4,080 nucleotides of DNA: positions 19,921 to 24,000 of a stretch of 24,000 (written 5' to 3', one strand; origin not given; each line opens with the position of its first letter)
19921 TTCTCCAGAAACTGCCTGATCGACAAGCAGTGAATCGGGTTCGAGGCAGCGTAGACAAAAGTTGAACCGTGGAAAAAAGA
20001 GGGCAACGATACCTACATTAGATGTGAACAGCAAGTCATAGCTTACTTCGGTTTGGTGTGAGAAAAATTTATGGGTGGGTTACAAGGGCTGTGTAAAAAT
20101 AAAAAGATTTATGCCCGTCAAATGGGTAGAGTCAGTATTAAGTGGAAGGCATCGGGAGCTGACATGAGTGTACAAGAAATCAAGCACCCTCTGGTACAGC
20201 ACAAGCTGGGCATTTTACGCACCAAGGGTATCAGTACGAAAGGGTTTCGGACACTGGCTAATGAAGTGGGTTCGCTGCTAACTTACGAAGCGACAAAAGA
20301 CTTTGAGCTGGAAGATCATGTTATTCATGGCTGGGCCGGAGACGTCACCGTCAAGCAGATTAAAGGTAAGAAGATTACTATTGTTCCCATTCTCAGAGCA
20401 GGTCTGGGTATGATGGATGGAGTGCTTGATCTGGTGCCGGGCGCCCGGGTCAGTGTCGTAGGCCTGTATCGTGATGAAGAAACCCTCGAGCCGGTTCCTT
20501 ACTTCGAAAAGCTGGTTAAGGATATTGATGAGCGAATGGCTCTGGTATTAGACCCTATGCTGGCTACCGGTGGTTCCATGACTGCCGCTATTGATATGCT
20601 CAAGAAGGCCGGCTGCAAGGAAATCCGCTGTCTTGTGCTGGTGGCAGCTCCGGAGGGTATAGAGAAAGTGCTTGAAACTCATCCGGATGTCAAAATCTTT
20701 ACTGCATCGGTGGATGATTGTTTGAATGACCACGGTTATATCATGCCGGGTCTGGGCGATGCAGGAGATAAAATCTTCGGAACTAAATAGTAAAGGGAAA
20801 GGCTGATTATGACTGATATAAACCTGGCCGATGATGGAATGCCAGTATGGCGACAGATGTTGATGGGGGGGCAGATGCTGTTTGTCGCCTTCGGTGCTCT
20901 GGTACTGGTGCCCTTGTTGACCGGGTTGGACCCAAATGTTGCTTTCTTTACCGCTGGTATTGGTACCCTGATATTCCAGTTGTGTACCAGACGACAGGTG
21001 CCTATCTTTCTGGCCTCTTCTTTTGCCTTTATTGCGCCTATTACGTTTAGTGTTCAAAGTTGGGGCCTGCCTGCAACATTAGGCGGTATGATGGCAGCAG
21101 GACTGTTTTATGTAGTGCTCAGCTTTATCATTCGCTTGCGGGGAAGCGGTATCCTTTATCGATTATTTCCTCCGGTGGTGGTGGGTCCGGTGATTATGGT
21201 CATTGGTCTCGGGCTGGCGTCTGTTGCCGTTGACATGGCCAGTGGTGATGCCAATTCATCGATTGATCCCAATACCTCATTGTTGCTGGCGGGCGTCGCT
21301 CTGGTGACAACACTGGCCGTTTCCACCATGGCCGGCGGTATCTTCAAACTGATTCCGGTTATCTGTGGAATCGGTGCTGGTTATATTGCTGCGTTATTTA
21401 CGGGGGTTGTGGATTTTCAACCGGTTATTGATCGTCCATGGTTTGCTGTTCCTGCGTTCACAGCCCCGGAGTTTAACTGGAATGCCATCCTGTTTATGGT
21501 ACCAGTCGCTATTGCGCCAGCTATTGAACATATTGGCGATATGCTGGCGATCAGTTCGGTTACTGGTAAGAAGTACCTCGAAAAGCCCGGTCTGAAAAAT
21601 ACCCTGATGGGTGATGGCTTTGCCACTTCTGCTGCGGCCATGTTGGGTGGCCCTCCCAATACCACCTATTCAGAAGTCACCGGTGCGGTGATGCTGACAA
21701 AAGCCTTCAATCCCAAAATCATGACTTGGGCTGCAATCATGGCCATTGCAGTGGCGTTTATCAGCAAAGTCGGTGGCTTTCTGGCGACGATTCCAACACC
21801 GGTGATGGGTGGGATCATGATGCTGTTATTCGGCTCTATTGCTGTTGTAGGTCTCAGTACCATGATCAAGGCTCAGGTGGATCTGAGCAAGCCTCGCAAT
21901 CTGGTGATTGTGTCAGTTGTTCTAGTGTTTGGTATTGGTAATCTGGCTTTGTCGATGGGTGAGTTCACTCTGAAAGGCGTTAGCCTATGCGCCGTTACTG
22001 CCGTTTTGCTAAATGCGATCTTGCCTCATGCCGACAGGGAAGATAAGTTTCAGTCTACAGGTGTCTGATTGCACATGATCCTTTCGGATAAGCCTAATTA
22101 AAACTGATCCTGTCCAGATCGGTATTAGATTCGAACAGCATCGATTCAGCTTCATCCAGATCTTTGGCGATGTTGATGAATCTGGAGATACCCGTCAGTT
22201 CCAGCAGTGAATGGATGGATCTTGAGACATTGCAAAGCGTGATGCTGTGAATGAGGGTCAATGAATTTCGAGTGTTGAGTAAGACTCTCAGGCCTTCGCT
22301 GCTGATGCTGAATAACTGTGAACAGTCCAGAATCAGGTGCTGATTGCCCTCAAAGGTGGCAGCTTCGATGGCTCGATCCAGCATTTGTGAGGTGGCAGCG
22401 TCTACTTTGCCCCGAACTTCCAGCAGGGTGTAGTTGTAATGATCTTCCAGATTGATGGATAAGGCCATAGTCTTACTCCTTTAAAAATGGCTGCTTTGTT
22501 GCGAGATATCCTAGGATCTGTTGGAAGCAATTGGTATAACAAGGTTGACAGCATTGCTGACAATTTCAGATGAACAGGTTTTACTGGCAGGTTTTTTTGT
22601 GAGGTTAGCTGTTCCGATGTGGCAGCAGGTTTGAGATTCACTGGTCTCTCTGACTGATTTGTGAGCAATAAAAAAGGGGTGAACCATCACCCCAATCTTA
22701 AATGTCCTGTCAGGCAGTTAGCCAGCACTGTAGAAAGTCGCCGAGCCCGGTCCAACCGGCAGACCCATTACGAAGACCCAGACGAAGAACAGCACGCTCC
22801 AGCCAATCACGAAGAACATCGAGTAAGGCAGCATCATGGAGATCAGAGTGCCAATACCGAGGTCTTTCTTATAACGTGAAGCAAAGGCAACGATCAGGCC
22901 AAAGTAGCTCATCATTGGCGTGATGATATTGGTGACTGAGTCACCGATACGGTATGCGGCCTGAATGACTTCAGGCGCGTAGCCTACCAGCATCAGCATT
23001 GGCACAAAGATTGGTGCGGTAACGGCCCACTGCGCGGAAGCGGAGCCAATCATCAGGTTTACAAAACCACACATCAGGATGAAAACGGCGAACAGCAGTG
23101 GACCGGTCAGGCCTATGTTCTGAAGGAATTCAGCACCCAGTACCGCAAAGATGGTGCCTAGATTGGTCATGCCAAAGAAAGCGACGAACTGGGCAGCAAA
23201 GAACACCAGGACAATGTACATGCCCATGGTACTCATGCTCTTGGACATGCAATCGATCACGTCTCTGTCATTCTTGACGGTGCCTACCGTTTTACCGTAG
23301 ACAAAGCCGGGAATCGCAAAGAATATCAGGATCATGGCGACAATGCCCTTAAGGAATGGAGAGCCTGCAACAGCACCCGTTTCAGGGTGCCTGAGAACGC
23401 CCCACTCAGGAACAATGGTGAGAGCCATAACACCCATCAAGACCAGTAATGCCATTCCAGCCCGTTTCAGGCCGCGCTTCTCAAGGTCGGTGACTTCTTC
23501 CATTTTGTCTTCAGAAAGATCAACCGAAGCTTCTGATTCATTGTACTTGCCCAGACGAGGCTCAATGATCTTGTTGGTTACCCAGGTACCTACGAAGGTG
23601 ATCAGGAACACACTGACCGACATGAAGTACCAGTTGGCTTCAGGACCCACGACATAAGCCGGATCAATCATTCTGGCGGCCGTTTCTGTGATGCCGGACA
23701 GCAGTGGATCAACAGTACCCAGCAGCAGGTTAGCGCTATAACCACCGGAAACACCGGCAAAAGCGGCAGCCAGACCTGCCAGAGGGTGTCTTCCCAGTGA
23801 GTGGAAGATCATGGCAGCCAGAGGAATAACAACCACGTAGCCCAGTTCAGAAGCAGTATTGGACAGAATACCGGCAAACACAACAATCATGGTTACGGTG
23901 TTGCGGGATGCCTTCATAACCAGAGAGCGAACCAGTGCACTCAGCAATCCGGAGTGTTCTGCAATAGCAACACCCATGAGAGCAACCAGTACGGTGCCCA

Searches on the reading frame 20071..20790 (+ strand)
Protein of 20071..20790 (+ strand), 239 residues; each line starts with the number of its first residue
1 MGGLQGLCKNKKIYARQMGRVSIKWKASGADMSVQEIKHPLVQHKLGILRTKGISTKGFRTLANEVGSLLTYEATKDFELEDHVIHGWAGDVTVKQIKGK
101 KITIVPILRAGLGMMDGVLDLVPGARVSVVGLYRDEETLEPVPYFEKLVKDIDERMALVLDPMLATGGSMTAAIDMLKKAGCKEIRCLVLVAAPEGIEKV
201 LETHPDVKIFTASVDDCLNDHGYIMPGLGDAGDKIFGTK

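Call 58: search_protein_families(library=pfam, proteins=[window:20071-20790:+], max_evalue=0.00001)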
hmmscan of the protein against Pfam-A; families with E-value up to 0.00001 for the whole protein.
window:20071-20790:+ (239 aa): 2 families
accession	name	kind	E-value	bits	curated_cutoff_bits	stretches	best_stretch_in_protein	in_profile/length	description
PF14681.12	UPRTase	-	1.2e-68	231.1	27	1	38-238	3-206/206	Uracil phosphoribosyltransferase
PF00156.33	Pribosyltran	-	1.9e-14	53.7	26.3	1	88-202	18-135/158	Phosphoribosyl transferase domain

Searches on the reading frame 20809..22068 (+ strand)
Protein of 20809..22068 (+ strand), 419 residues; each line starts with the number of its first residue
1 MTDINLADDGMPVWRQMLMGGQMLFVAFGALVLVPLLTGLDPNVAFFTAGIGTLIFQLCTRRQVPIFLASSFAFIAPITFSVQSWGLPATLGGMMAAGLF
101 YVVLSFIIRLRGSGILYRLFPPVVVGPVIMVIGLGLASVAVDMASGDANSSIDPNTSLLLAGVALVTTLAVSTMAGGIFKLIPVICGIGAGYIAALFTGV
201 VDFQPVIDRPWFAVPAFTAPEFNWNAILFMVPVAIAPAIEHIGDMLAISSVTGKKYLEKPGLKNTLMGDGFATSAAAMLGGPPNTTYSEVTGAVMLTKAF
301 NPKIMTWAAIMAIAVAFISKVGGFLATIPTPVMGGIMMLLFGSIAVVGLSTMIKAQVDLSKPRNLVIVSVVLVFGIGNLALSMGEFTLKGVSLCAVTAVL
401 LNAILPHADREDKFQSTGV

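Call 58: search_protein_families(library=pfam, proteins=[window:20809-22068:+], max_evalue=0.00001)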
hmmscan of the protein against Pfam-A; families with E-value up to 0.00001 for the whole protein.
window:20809-22068:+ (419 aa): 1 family
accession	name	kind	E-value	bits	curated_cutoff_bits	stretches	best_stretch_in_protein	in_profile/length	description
PF00860.26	Xan_ur_permease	-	1.6e-93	313.9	27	1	16-381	3-386/389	Permease family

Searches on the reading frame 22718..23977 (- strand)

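Call 58: search_protein_families(library=pfam, proteins=[window:22718-23977:-], max_evalue=0.00001)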
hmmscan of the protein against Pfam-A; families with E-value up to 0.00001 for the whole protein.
window:22718-23977:- (419 aa): 3 families
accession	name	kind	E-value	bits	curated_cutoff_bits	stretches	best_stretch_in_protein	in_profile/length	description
PF03806.19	ABG_transport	-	8.7e-188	625.1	27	1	1-416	89-502/502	AbgT putative transporter family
PF03606.21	DcuC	-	9.4e-09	34.7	23.1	1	5-366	91-427/461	C4-dicarboxylate anaerobic carrier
PF03553.21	Na_H_antiporter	-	2.7e-07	30.6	23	1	121-341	47-246/303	Na+/H+ antiporter family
